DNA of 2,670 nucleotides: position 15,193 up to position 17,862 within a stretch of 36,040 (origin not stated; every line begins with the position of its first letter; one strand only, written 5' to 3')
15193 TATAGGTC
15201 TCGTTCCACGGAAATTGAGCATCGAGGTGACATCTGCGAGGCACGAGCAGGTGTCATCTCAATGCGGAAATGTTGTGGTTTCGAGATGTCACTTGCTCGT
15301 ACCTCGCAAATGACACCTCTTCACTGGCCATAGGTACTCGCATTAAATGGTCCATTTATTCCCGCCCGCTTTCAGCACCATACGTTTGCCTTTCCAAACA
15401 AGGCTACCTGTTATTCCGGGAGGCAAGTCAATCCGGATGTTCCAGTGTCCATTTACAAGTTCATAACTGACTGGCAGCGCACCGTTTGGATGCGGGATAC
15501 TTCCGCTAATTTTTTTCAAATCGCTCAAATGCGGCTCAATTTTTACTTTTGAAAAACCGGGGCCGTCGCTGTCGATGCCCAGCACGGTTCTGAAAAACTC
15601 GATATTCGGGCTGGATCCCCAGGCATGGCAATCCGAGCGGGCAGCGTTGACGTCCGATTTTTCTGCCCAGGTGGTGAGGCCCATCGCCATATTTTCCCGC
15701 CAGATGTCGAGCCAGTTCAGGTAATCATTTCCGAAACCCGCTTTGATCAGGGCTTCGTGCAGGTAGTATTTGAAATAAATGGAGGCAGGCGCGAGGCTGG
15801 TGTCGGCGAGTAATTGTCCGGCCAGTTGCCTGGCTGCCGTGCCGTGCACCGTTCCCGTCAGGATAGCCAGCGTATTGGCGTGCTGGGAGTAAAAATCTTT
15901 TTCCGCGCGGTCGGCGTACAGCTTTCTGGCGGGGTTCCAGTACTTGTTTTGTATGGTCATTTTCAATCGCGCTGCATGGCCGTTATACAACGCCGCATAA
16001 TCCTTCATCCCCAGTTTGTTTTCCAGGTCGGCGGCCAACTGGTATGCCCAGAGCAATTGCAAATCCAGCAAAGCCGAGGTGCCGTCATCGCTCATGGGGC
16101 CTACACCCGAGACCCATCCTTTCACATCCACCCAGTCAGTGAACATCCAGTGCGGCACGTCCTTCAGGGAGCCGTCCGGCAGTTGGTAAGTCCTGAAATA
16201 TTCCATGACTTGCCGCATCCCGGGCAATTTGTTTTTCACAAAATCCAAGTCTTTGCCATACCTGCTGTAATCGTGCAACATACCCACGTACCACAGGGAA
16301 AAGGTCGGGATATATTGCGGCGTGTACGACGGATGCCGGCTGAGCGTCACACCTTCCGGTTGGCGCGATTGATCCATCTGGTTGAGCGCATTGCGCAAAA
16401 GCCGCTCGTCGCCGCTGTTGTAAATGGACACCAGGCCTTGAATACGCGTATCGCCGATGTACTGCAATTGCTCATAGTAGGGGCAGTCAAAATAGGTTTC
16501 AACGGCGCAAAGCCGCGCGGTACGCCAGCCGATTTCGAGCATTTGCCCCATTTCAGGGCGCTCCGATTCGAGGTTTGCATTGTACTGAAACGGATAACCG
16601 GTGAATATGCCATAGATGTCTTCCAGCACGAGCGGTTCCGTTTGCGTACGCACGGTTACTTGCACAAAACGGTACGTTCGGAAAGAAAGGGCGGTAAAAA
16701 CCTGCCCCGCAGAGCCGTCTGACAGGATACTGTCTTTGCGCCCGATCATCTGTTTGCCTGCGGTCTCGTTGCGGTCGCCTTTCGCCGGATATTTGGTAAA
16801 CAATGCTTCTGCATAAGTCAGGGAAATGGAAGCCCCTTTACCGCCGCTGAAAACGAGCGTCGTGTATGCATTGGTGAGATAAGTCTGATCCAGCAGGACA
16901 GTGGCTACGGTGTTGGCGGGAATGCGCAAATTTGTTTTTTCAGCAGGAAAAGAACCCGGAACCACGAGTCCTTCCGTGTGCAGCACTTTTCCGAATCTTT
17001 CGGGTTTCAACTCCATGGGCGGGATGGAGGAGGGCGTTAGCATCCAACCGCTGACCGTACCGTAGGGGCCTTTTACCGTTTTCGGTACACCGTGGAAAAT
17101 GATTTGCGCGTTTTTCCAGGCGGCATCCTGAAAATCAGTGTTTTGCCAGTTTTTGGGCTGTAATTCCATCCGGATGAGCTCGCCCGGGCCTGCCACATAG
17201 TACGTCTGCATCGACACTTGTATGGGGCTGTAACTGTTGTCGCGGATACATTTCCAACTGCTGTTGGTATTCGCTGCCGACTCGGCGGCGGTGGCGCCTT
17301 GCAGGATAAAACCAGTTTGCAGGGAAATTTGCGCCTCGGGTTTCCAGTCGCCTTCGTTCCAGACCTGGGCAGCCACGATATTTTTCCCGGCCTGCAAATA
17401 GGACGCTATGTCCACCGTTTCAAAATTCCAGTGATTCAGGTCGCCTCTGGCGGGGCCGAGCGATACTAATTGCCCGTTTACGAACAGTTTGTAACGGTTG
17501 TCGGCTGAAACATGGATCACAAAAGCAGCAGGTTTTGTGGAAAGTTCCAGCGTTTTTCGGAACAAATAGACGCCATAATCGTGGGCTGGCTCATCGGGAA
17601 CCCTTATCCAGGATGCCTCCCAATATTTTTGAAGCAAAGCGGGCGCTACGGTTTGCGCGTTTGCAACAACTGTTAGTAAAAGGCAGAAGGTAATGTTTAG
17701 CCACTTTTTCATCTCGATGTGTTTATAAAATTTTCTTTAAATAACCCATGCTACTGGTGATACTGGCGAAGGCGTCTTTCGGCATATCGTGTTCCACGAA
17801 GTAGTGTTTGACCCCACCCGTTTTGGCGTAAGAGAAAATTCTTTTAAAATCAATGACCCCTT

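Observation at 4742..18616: Possible periplasmic oxidative (keto-sugar) glycoside-processing module embedded in the rhamnosidase operon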

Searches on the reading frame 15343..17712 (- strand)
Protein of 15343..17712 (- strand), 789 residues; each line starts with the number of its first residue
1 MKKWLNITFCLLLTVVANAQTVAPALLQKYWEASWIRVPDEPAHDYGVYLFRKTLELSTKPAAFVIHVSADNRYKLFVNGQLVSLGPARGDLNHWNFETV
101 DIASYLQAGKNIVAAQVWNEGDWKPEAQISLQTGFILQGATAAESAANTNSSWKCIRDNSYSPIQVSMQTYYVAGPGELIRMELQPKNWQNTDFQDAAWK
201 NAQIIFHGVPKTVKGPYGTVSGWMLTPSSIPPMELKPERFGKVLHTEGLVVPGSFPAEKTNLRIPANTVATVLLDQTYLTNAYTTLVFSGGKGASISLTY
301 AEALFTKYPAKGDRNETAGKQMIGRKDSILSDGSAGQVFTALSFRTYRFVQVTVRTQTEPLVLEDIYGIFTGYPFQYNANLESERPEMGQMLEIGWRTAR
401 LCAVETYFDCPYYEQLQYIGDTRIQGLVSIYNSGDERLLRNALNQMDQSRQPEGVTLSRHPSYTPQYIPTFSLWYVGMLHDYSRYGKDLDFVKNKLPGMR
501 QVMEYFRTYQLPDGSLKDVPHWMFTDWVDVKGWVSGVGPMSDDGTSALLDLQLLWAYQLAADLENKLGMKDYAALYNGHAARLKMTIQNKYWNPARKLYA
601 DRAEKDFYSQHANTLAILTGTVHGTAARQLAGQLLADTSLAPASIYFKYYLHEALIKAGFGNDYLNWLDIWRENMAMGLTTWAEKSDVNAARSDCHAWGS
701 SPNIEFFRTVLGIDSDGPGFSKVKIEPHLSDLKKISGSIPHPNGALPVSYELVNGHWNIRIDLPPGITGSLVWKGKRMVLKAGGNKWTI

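Call 3: search_protein_families(library=pfam, proteins=[window:15343-17712:-])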
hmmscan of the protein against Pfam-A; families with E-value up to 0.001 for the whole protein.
window:15343-17712:- (789 aa): 6 families
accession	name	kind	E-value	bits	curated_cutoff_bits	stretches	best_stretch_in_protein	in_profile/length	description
PF17389.8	Bac_rhamnosid6H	-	3.8e-21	76.2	24.5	1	379-702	4-331/339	Bacterial alpha-L-rhamnosidase 6 hairpin glycosidase domain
PF17390.7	Bac_rhamnosid_C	-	4.3e-08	33.3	22.1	1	712-774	1-64/78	Bacterial alpha-L-rhamnosidase C-terminal domain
PF08531.16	Bac_rhamnosid_N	-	1e-06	29.1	25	1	64-205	6-153/172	Alpha-L-rhamnosidase N-terminal domain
PF02837.24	Glyco_hydro_2_N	-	1.5e-05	25.5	28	0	51-122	69-140/169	Glycosyl hydrolases family 2, sugar binding domain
PF06202.20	GDE_C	-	0.00019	21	21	1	471-606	82-221/367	Amylo-alpha-1,6-glucosidase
PF22422.2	MGH1-like_GH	-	0.00074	19.6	27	0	561-635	187-261/356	Mannosylglycerate hydrolase MGH1-like glycoside hydrolase domain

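Call 8: search_protein_families(library=ncbifam, proteins=[window:15343-17712:-], max_evalue=0.001)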
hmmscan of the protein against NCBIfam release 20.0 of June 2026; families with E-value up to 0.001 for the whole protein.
window:15343-17712:- (789 aa): 1 family
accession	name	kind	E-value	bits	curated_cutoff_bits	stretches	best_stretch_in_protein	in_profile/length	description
NF041573.1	rhamnosid_Stmyc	equivalog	1.8e-09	36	1720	1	31-155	135-258/1028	alpha-L-rhamnosidase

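Call 84: search_solved_structures(query=window:15343-17712:-, max_evalue=0.001)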
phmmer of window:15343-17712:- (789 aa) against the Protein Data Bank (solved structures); distinct sequences matched with E-value up to 0.001: 4.
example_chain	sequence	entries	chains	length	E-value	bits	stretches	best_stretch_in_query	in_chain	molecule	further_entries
2okx_A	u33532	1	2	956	2.4e-45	158.1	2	339-768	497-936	Rhamnosidase B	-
3cih_A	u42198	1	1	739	7.9e-20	73.7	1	339-748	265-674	Putative alpha-rhamnosidase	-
6i60_A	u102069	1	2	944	3.1e-09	38.6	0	50-204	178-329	Alpha-rhamnosidase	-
4xhc_A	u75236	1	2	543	5.2e-06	28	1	386-687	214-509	Alpha-L-rhamnosidase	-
